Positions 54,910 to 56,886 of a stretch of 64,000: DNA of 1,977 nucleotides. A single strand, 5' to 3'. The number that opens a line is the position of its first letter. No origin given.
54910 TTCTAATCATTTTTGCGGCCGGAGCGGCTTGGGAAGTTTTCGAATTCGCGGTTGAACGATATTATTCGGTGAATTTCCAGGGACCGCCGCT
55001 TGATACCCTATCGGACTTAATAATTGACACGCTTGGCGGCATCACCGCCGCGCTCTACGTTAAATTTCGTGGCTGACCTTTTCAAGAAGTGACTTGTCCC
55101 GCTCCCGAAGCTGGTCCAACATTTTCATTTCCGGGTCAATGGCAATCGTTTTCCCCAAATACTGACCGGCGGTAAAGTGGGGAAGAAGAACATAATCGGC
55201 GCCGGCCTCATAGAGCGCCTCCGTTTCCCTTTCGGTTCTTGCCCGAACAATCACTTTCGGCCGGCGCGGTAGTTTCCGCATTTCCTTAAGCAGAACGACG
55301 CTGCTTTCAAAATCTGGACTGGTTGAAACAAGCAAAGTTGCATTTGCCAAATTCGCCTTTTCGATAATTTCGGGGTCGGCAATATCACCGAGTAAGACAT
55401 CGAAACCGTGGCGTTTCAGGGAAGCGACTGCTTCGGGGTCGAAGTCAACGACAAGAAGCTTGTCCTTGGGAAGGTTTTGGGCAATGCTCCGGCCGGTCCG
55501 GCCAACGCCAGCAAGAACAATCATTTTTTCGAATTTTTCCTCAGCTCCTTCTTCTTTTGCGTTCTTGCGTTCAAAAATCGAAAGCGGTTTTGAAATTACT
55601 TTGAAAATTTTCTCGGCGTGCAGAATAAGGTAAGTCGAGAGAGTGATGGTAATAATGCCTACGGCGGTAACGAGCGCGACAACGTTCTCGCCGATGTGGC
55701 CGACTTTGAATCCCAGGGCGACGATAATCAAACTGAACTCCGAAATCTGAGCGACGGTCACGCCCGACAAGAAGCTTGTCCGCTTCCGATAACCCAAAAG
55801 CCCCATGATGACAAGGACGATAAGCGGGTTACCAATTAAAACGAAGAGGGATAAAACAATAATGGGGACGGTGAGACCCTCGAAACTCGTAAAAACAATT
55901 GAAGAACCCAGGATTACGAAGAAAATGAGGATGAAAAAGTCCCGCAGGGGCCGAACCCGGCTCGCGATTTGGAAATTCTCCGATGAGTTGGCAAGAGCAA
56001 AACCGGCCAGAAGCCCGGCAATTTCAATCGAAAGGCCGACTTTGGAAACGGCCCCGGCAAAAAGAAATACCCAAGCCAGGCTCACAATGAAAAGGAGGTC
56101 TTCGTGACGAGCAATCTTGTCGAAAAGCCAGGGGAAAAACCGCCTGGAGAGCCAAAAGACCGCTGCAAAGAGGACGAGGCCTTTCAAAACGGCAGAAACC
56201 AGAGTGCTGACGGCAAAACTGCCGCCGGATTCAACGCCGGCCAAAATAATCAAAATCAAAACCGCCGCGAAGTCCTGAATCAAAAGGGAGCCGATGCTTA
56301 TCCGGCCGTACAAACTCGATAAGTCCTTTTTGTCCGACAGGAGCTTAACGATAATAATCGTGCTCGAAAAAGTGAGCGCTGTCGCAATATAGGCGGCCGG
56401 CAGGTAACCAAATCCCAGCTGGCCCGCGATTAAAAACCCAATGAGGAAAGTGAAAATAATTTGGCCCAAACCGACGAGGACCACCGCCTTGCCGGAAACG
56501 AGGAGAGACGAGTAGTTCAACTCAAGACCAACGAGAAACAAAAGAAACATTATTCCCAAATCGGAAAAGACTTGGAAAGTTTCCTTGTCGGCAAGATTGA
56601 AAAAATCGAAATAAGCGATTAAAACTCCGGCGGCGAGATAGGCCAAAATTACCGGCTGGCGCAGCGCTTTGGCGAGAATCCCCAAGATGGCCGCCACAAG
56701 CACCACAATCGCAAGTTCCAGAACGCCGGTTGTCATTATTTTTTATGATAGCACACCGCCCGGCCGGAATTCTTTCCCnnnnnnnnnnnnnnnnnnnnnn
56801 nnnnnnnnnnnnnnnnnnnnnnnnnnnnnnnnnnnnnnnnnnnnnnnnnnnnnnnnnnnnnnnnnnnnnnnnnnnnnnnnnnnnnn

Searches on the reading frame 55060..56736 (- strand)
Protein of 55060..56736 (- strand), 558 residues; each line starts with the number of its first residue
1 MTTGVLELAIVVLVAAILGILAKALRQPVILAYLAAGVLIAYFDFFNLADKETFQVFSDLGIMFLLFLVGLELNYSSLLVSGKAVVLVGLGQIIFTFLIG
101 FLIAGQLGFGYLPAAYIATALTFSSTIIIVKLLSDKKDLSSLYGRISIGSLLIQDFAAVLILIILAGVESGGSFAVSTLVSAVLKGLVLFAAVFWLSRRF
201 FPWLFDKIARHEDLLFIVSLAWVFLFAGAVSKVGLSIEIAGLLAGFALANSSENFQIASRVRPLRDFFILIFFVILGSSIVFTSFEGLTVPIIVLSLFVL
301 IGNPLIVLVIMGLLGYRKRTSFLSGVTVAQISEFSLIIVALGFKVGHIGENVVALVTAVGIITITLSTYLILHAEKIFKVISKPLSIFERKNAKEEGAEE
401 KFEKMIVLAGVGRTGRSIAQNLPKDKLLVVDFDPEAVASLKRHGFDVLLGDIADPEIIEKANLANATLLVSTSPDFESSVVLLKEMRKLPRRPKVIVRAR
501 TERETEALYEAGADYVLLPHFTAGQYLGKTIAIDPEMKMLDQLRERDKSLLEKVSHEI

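Call 19: search_protein_families(library=pfam, proteins=[window:55060-56736:-], max_evalue=0.01)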
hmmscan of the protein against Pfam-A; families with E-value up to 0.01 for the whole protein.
window:55060-56736:- (558 aa): 2 families
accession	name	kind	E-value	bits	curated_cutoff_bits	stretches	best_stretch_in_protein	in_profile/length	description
PF00999.27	Na_H_Exchanger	-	3.3e-49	168.2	26.2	1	13-368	2-371/375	Sodium/hydrogen exchanger, transmembrane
PF02254.24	TrkA_N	-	1.6e-25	90.1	23.8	1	406-519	1-116/116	TrkA-N domain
